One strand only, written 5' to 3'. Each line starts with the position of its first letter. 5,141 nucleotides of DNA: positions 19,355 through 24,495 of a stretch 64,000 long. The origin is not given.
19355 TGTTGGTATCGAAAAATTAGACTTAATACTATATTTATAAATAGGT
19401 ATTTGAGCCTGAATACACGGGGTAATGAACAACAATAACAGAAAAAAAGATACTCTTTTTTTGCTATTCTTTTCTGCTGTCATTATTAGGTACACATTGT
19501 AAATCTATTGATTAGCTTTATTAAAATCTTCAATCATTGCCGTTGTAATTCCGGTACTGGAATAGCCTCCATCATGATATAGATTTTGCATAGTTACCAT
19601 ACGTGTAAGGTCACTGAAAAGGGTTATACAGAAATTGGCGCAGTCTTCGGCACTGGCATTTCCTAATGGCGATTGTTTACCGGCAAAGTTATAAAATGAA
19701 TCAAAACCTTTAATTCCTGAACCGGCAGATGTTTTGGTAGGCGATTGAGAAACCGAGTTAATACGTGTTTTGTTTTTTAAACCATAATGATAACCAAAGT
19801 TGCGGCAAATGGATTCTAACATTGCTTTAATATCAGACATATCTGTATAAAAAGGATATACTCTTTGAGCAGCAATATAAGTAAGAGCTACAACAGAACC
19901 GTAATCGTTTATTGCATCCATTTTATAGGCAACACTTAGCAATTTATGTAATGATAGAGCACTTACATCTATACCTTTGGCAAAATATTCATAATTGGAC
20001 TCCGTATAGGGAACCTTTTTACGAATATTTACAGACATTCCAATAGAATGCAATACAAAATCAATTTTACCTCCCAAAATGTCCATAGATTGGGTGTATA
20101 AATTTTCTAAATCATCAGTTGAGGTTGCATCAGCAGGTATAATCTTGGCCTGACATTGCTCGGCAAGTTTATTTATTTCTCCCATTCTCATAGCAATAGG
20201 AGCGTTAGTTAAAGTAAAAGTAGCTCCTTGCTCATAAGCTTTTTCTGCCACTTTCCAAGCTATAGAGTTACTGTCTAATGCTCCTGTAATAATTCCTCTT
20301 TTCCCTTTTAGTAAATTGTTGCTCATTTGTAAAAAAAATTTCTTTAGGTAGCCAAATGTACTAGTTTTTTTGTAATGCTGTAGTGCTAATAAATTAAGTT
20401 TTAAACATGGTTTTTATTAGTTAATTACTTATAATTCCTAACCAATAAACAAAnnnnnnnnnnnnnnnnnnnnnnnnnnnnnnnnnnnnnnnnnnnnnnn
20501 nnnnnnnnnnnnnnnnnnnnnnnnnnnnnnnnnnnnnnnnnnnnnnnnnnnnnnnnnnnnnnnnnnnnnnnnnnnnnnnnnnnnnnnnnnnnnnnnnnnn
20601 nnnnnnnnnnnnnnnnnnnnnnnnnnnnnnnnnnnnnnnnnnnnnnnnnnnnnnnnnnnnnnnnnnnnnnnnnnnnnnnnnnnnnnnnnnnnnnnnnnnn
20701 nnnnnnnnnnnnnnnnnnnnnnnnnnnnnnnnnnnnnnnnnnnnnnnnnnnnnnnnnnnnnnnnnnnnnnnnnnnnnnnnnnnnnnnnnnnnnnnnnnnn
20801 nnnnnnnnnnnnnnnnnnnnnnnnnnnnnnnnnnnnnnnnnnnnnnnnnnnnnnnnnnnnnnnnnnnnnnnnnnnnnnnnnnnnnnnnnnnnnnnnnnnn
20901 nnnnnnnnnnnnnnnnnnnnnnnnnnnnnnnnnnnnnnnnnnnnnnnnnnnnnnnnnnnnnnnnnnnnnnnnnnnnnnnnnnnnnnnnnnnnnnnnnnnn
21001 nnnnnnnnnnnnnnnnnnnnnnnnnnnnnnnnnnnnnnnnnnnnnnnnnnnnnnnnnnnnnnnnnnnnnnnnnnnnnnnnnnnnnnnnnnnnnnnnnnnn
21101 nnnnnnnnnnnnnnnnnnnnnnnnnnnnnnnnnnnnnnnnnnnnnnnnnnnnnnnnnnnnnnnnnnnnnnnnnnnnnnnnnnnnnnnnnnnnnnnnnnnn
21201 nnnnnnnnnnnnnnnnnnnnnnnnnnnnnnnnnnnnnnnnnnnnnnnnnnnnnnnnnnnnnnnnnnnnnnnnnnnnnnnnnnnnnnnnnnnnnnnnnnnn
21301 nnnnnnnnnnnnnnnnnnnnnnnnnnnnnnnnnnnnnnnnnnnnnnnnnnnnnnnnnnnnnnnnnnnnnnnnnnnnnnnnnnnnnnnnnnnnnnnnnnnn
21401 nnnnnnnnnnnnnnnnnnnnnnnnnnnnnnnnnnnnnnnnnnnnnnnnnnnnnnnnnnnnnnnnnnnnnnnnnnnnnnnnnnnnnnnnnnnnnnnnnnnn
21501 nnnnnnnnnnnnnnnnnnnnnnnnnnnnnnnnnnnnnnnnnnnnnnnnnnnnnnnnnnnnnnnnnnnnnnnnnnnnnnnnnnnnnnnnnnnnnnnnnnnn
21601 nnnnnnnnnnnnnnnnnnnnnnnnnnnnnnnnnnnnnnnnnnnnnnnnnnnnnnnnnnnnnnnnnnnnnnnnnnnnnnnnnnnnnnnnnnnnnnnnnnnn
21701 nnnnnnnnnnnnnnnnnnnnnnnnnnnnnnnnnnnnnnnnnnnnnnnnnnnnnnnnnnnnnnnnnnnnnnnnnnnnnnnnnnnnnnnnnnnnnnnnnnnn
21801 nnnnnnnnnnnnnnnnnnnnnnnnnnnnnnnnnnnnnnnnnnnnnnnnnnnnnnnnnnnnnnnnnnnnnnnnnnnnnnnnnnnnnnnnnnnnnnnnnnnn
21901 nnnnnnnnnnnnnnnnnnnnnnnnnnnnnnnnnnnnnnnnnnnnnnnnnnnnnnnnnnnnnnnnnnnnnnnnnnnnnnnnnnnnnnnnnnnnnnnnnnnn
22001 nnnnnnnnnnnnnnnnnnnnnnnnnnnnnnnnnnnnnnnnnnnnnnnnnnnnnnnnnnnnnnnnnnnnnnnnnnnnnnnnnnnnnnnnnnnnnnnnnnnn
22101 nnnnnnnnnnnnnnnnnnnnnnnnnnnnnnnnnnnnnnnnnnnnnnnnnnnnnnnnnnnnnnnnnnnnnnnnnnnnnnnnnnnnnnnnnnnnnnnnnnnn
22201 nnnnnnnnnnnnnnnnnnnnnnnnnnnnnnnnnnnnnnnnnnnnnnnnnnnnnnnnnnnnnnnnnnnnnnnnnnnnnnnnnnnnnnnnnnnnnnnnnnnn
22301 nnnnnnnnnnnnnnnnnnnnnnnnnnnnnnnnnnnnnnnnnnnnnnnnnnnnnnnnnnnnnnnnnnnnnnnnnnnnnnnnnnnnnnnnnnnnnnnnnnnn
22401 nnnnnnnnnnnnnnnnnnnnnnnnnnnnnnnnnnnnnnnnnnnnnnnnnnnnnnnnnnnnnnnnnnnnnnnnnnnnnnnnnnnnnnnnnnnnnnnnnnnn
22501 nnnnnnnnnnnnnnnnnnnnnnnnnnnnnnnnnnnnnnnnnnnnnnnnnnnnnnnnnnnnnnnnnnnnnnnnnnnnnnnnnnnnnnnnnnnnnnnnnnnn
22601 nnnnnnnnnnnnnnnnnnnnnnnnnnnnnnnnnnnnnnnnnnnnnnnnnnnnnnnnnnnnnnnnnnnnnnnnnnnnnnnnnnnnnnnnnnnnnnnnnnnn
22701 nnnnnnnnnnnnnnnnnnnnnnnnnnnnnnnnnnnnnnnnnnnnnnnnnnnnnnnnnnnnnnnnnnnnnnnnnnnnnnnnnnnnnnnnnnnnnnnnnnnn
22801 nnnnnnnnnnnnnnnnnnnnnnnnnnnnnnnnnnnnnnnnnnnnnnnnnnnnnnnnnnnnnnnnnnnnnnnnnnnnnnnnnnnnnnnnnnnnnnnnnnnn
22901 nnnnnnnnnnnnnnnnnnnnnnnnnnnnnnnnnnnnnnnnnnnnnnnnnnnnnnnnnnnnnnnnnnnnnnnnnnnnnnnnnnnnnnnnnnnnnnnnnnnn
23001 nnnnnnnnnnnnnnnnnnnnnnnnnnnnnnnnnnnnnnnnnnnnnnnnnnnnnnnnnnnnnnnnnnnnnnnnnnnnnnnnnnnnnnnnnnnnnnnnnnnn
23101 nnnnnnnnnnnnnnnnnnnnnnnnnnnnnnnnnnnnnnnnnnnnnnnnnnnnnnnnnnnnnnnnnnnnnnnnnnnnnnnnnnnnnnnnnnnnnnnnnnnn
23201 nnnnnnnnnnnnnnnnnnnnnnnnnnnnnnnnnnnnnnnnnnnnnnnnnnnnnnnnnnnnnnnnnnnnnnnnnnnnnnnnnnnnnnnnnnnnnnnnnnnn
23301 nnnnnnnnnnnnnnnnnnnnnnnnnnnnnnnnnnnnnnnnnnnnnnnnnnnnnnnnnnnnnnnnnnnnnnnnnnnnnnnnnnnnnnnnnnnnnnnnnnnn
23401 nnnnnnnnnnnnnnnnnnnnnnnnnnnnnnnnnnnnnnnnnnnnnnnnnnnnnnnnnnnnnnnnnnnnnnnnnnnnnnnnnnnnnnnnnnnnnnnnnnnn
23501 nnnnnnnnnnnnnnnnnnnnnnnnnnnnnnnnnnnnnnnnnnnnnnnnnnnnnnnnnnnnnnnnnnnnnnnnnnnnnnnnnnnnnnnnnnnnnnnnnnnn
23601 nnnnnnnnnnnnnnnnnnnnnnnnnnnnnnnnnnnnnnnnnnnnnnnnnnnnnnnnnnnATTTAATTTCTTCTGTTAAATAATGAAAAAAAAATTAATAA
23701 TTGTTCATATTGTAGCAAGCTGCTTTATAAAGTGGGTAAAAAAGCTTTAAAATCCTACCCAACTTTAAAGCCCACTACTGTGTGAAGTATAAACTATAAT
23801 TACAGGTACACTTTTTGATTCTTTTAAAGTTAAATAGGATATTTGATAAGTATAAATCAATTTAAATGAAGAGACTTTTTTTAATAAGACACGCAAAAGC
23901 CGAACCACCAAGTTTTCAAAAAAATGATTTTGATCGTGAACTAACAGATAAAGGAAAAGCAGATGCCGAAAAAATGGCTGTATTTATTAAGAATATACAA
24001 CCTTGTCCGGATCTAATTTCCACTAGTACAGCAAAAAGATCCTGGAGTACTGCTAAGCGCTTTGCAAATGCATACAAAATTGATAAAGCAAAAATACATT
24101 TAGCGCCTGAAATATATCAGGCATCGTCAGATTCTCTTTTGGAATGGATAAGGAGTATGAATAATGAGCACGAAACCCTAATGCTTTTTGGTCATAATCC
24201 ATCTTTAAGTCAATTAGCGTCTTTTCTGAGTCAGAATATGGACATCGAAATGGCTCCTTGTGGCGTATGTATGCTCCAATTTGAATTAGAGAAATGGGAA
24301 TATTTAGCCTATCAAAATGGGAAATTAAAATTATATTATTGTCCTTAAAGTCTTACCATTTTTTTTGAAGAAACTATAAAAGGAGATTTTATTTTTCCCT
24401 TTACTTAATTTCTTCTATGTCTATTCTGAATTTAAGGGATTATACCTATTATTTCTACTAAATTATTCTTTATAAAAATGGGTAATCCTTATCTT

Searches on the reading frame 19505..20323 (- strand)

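Call 8: search_protein_families(library=pfam, proteins=[window:19505-20323:-], max_evalue=0.00001)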
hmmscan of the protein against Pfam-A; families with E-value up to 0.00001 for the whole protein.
window:19505-20323:- (272 aa): 2 families
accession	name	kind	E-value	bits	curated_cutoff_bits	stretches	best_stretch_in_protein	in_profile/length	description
PF13561.12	adh_short_C2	-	2.8e-56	191.2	27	1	14-255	1-236/236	Enoyl-(Acyl carrier protein) reductase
PF00106.31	adh_short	-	6.8e-08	32.7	26.6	1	11-200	4-186/195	short chain dehydrogenase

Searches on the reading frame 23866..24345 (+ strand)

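Call 8: search_protein_families(library=pfam, proteins=[window:23866-24345:+], max_evalue=0.00001)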
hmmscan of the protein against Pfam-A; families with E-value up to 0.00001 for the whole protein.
window:23866-24345:+ (160 aa): 1 family
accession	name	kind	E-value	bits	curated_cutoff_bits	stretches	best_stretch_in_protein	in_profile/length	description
PF00300.27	His_Phos_1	-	2.4e-08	34.3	21.7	1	4-72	1-69/194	Histidine phosphatase superfamily (branch 1)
